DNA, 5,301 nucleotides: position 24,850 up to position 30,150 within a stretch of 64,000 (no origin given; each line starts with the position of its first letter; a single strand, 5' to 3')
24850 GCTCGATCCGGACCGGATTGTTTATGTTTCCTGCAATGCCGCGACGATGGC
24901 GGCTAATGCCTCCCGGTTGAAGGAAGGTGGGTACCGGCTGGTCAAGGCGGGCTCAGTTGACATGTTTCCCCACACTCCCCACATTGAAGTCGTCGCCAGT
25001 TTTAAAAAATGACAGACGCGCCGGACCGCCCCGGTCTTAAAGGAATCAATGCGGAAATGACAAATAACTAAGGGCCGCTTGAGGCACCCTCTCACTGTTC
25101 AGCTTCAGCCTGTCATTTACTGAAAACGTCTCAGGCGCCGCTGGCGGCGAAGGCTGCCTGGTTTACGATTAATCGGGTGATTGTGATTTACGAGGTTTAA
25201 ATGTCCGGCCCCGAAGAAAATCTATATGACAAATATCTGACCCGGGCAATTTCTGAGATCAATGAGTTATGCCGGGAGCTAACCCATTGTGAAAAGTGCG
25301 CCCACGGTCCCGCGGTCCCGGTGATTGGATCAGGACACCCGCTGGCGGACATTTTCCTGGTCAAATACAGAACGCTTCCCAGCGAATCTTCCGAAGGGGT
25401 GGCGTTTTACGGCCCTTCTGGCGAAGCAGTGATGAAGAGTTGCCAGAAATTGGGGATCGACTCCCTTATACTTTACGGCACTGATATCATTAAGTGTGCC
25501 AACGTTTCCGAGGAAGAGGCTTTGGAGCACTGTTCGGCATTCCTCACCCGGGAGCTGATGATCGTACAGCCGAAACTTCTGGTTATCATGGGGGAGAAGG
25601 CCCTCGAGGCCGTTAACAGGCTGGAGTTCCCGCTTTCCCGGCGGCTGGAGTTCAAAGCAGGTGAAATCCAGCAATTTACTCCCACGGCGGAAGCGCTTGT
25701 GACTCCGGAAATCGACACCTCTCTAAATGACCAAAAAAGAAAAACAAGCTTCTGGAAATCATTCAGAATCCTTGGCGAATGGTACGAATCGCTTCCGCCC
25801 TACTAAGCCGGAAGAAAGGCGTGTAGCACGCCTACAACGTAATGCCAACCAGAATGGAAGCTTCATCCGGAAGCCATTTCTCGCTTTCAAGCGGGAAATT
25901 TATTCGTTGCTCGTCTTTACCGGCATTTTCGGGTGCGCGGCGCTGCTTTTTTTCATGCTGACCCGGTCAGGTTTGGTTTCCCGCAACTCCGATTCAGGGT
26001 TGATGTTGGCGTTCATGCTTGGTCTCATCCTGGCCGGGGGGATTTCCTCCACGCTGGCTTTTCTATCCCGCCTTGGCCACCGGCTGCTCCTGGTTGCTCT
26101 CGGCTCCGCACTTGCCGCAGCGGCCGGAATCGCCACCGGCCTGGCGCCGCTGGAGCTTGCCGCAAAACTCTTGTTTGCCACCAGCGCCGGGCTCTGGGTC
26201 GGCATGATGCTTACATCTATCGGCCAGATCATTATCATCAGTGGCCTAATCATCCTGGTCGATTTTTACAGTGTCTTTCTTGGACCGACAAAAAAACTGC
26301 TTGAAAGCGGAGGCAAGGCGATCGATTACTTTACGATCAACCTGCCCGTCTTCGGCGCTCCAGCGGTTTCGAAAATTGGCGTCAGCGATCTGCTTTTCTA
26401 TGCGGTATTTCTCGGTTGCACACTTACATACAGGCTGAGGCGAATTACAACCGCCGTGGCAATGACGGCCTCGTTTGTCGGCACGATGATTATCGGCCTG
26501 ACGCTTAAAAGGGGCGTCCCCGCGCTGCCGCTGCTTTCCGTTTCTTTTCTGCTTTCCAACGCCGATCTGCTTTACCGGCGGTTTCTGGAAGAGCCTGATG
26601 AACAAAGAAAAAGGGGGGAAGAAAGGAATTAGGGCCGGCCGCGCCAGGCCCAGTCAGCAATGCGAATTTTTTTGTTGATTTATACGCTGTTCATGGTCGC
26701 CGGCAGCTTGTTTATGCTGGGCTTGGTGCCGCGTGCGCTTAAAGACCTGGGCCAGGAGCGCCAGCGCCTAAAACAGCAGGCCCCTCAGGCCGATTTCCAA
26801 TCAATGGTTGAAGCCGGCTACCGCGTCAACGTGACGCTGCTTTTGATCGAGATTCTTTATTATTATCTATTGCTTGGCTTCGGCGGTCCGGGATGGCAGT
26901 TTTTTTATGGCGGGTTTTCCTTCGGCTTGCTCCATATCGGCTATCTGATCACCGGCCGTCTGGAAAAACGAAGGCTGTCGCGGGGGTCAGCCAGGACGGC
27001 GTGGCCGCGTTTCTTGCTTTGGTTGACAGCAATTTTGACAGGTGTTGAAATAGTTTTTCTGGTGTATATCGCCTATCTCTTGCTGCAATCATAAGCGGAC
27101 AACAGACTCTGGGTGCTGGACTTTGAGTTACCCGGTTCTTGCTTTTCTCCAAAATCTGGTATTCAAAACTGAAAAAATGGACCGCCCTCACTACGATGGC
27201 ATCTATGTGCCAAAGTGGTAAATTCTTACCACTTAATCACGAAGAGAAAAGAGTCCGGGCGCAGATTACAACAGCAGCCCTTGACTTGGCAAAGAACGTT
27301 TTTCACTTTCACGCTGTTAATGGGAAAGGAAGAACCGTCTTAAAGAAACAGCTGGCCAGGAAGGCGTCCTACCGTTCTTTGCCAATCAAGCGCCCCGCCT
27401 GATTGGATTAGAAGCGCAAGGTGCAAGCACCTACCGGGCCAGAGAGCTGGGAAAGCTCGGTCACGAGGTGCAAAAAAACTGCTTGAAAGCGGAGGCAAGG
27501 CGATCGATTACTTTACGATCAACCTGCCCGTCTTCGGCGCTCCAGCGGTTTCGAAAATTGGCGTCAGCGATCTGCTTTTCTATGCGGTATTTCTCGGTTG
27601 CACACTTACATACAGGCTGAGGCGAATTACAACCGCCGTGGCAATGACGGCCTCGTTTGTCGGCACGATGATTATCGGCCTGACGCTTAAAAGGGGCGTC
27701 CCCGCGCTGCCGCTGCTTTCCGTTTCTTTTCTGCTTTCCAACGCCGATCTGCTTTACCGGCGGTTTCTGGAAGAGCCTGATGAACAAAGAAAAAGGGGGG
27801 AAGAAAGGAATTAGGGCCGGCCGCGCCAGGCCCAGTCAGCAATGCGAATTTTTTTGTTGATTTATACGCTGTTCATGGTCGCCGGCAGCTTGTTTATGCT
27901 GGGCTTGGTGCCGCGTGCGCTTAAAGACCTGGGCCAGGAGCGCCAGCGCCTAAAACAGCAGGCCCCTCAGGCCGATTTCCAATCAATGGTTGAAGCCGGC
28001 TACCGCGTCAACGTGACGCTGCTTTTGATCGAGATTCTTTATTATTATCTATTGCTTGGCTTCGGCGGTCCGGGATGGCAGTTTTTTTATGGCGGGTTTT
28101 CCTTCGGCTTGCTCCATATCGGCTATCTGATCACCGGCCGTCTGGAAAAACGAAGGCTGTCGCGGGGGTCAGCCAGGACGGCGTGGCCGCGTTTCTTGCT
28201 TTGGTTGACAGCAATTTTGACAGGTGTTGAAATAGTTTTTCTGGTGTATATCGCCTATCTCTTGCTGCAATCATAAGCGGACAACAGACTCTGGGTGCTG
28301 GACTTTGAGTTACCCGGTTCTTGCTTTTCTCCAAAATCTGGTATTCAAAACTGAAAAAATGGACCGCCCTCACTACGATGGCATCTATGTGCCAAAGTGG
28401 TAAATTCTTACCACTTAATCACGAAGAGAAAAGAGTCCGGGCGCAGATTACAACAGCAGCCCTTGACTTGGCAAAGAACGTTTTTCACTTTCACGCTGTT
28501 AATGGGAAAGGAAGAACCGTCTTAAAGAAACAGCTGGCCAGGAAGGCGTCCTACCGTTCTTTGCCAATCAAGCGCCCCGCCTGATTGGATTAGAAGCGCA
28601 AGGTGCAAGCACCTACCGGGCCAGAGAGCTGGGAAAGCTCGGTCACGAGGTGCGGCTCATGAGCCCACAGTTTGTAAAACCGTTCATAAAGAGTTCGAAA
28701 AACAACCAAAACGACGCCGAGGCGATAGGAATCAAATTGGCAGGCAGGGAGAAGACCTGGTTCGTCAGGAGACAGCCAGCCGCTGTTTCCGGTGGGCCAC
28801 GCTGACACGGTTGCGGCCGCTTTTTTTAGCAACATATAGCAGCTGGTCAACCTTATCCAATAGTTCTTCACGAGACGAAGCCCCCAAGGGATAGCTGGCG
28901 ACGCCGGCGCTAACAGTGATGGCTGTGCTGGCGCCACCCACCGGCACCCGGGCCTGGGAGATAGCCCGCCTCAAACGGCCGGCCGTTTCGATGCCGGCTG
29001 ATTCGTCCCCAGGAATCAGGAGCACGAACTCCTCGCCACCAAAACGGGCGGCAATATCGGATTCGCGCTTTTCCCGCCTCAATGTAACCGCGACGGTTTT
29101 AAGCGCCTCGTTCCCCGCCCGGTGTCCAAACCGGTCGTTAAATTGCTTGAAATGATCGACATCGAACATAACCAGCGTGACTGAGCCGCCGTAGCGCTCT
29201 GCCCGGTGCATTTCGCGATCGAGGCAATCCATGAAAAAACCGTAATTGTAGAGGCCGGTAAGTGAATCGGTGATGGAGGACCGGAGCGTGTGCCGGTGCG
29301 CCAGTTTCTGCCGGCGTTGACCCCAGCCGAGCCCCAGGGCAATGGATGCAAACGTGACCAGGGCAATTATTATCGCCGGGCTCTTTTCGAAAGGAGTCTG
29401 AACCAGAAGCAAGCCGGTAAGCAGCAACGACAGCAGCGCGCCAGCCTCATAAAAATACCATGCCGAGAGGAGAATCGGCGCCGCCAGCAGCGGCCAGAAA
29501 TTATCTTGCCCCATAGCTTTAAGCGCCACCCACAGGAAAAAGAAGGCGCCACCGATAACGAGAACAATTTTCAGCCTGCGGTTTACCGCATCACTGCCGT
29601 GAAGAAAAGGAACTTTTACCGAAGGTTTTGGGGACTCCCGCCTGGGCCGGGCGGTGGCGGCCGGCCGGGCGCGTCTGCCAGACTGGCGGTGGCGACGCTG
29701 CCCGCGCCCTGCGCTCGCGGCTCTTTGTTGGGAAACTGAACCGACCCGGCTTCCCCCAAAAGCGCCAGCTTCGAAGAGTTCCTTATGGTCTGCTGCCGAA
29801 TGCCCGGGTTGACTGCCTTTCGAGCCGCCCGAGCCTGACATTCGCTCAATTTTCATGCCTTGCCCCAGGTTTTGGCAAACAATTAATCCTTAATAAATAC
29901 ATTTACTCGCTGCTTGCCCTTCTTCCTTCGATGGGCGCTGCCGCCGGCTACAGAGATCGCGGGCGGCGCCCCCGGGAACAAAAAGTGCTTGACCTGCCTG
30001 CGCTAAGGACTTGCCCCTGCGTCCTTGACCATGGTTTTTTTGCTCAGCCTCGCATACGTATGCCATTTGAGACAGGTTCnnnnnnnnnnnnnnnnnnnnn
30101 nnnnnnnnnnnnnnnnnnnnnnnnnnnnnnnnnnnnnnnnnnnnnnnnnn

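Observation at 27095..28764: Decayed IS110-family element with retained structured 5' non-coding end (candidate bridge-RNA-like region)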

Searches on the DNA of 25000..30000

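Call 9: search_rna_families(source=window, start=25000, end=30000, threshold=evalue, max_evalue=10)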
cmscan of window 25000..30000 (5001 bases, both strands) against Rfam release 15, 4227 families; matches with E-value up to 10: 3.
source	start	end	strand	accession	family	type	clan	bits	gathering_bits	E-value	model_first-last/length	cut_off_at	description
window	28861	29036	+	RF01957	NEAT1_3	Gene; lncRNA;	-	19.6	55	7.3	1-159/159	no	Nuclear enriched abundant transcript 1 conserved region 3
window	29022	29077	-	RF03143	S15-Halobacteria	Cis-reg; leader;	CL00121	19.4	49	1.9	1-66/66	no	S15-Halobacteria ribosomal protein leader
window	25937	25993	-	RF01676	P31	Gene; sRNA;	-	18.4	40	5.5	1-82/82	no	Pseudomonas sRNA P31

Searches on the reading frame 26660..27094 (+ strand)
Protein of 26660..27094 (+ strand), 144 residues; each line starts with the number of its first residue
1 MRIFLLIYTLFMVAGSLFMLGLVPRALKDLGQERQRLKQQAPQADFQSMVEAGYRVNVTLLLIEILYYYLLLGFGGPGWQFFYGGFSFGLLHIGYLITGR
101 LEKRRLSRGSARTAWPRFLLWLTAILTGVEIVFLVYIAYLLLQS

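Call 8: search_protein_families(library=pfam, proteins=[window:26660-27091:+], max_evalue=0.01)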
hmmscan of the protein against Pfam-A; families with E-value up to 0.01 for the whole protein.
window:26660-27091:+ (144 aa): 0 families

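Call 11: search_protein_families(library=ncbifam, proteins=[window:26660-27091:+], max_evalue=10)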
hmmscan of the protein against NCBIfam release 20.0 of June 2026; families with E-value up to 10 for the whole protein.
window:26660-27091:+ (144 aa): 1 family
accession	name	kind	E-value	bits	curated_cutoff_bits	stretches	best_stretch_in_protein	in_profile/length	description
NF033218.1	anchor_AmaP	equivalog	0.58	9.9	55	1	2-40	6-44/166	alkaline shock response membrane anchor protein AmaP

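Call 34: find_encoding_contigs(protein=window:26660-27094:+, flank=8000, max_places=10)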
Protein window:26660-27094:+ (144 aa): 2 contigs read that carry it; 2 places shown.
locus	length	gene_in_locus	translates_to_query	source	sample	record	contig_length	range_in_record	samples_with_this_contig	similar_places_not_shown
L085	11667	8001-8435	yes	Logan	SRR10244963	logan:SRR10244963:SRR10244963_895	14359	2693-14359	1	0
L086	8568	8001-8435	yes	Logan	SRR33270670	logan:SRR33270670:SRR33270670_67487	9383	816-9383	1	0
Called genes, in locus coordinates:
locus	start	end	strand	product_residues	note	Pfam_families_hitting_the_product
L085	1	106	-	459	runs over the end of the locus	PF01979:Amidohydro_1, PF07969:Amidohydro_3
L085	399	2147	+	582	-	PF26314:MptA_B_family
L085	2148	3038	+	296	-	PF11382:MctB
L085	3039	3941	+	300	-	PF01522:Polysacc_deac_1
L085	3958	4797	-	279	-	PF00902:TatC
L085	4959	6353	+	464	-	PF01938:TRAM, PF02475:TRM5-TYW2_MTfase (weak), PF05958:tRNA_U5-meth_tr, PF13847:Methyltransf_31 (weak)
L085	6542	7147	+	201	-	PF03167:UDG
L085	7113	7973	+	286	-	-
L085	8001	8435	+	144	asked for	-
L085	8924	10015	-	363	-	PF00990:GGDEF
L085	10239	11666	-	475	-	?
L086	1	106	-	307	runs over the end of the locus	?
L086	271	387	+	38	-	-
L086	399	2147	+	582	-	PF26314:MptA_B_family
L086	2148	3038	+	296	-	PF11382:MctB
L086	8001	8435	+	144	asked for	-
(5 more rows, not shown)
